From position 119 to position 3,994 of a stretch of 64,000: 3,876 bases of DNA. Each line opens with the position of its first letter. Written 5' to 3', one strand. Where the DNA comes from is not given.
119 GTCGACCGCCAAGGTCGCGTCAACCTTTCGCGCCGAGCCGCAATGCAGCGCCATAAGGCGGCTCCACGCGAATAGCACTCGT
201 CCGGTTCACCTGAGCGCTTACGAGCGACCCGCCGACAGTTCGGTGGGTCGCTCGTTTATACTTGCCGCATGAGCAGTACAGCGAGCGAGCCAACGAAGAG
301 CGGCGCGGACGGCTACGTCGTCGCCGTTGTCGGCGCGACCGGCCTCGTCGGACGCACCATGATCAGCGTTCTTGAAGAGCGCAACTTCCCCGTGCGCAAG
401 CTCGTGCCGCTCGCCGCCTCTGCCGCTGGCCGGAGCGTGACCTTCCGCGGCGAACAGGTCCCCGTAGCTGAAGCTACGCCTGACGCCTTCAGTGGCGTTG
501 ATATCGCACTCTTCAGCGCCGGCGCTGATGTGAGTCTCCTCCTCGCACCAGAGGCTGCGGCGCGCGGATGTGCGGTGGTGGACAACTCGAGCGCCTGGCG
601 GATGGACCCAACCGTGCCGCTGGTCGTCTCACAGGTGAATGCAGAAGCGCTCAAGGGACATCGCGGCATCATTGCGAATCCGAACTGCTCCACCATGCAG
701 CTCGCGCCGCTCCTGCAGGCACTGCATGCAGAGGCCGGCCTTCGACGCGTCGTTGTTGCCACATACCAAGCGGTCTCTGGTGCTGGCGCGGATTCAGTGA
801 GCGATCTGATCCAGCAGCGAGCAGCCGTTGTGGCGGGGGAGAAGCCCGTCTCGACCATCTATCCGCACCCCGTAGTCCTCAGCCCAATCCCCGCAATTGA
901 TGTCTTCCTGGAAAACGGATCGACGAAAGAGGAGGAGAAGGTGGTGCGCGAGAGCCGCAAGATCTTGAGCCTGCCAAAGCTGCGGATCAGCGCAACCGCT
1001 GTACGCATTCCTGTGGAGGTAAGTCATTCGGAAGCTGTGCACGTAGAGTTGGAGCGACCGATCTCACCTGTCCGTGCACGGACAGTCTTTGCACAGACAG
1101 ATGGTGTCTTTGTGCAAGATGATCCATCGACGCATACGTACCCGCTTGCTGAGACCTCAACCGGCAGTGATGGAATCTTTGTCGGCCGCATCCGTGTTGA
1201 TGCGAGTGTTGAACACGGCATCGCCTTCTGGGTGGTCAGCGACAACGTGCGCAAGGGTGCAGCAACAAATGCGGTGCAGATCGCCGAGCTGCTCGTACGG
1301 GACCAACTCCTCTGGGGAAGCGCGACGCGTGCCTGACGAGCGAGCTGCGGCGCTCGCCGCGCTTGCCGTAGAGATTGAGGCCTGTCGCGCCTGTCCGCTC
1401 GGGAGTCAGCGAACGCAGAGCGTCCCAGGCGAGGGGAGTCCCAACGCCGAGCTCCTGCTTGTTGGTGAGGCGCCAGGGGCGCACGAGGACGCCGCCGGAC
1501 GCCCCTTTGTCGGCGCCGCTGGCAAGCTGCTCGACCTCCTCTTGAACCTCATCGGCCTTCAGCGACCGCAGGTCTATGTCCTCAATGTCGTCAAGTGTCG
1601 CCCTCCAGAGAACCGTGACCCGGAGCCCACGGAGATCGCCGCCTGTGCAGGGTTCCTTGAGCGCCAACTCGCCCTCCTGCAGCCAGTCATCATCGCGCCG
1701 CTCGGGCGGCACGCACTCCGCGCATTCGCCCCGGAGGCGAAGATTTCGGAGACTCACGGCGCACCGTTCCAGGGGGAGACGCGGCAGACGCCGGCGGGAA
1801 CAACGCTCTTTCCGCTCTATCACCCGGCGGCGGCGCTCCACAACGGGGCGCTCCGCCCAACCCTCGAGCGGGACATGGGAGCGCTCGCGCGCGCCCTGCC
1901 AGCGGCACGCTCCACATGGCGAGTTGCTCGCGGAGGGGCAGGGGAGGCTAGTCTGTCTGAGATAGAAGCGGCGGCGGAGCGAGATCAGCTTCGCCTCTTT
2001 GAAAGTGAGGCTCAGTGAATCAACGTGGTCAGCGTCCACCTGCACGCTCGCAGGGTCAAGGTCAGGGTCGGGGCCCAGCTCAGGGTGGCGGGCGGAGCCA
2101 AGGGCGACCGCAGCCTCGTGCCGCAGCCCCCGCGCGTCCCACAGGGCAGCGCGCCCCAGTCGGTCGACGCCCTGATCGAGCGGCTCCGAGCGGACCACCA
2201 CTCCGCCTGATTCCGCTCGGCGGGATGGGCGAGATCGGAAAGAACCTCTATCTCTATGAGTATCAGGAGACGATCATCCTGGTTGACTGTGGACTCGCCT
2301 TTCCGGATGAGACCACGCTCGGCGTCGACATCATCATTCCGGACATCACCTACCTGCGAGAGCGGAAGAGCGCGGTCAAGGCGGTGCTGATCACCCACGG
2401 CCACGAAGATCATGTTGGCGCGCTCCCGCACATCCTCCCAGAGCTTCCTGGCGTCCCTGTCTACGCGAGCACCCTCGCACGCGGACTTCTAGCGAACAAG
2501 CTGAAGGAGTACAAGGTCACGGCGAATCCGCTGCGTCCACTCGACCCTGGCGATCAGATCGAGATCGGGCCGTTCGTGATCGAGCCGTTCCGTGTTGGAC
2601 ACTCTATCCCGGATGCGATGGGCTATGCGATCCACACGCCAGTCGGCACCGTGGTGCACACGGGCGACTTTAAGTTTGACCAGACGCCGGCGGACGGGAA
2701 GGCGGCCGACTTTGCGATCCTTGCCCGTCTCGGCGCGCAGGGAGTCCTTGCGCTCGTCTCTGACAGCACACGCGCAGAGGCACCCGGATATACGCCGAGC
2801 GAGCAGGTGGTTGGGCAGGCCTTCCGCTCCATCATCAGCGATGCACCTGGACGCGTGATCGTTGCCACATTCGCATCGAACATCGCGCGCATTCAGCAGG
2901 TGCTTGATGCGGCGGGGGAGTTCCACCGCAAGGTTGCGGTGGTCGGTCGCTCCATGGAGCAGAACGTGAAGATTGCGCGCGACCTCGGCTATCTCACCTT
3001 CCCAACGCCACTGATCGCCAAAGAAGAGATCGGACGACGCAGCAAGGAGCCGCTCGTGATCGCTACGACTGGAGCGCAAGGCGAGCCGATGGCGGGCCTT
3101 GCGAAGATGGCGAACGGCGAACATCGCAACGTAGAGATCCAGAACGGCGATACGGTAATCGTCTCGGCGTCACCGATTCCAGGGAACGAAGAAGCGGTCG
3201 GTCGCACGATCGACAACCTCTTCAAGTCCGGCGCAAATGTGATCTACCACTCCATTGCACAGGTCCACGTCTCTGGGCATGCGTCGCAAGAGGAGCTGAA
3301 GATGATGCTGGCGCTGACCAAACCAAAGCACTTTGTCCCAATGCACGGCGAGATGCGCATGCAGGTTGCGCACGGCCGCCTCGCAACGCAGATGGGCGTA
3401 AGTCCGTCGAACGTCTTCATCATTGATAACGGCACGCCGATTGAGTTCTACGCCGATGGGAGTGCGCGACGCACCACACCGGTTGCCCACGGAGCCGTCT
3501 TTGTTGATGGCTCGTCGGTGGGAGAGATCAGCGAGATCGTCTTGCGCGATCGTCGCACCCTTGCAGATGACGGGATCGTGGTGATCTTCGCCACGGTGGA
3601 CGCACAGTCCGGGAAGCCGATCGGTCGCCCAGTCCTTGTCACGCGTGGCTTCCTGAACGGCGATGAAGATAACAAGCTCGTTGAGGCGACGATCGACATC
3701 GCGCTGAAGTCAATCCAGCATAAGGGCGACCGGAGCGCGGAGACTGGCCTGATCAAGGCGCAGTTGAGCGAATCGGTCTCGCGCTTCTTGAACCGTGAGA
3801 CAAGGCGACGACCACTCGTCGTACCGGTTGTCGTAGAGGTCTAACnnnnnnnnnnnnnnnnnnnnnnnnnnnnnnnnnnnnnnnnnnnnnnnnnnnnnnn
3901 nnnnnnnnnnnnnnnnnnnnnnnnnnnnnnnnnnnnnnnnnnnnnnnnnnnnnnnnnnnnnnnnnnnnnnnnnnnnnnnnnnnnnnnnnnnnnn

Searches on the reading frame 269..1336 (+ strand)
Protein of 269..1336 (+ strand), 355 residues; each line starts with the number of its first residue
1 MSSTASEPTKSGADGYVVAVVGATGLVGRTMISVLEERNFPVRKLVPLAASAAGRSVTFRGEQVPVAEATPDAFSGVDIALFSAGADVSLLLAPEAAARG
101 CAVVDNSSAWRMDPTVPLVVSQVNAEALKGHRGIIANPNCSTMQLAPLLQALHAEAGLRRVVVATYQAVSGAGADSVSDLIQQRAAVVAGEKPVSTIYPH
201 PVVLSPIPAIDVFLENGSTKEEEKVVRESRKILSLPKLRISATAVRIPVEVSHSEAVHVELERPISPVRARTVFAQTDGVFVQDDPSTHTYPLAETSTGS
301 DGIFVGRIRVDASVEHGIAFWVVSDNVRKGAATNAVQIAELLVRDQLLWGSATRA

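Call 16: search_protein_families(library=pfam, proteins=[window:269-1336:+], max_evalue=0.001)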
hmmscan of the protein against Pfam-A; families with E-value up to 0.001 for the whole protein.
window:269-1336:+ (355 aa): 2 families
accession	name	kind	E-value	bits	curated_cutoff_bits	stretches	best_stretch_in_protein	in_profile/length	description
PF02774.23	Semialdhyde_dhC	-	6.8e-44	150.6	26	1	149-329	1-184/184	Semialdehyde dehydrogenase, dimerisation domain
PF01118.30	Semialdhyde_dh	-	1e-31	110.3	26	1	18-130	2-120/121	Semialdehyde dehydrogenase, NAD binding domain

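Call 77: find_encoding_contigs(protein=window:269-1336:+, flank=10000, max_places=2)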
Protein window:269-1336:+ (355 aa): 7 contigs read that carry it; 2 places shown.
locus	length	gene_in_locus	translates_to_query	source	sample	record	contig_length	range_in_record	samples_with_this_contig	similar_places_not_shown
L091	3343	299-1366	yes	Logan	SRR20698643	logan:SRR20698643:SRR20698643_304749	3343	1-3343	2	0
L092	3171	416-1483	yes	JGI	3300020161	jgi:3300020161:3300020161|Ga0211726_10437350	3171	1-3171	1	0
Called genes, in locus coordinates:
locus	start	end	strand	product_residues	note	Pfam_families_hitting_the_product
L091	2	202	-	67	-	?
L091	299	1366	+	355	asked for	PF01118:Semialdhyde_dh, PF02774:Semialdhyde_dhC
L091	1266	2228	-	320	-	-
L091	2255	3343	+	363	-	?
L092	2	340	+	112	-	?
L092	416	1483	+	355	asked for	PF01118:Semialdhyde_dh, PF02774:Semialdhyde_dhC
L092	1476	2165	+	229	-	PF03167:UDG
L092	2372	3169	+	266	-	?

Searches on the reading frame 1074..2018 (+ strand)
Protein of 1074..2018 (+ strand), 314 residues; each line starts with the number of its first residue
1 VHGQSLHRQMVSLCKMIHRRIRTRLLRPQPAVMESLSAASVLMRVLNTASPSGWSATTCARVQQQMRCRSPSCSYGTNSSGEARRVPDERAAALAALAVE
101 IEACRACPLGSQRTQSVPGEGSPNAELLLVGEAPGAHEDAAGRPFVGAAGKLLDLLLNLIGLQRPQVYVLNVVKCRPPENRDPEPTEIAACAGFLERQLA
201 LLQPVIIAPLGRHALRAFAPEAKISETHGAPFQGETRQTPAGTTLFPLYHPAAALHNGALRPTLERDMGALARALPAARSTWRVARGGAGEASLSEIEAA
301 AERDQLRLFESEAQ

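Call 43: search_protein_families(library=pfam, proteins=[window:1074-2018:+], max_evalue=0.00001)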
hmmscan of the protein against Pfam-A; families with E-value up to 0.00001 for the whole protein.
window:1074-2018:+ (314 aa): 1 family
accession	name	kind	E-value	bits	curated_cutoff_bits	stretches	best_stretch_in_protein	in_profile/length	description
PF03167.25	UDG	-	1.7e-34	119.4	24.3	1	118-258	1-125/141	Uracil DNA glycosylase superfamily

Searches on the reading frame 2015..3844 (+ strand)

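Call 16: search_protein_families(library=pfam, proteins=[window:2015-3844:+], max_evalue=0.001)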
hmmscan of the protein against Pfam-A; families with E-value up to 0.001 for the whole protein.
window:2015-3844:+ (609 aa): 5 families
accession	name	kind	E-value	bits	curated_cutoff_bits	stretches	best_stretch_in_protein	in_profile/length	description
PF22505.1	RNase_J_b_CASP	-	2.6e-47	160.2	27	1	279-402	2-126/126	Ribonuclease J, beta-CASP domain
PF17770.6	RNase_J_C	-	2.8e-22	80.1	23.8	1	509-609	1-102/102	Ribonuclease J C-terminal domain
PF00753.33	Lactamase_B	-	8.9e-15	55.6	22.7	1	75-225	5-156/196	Metallo-beta-lactamase superfamily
PF12706.13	Lactamase_B_2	-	2e-13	50.9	27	1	88-235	3-161/200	Beta-lactamase superfamily domain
PF07521.17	RMMBL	-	4.7e-12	46.2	21.6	1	412-462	7-58/63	Zn-dependent metallo-hydrolase RNA specificity domain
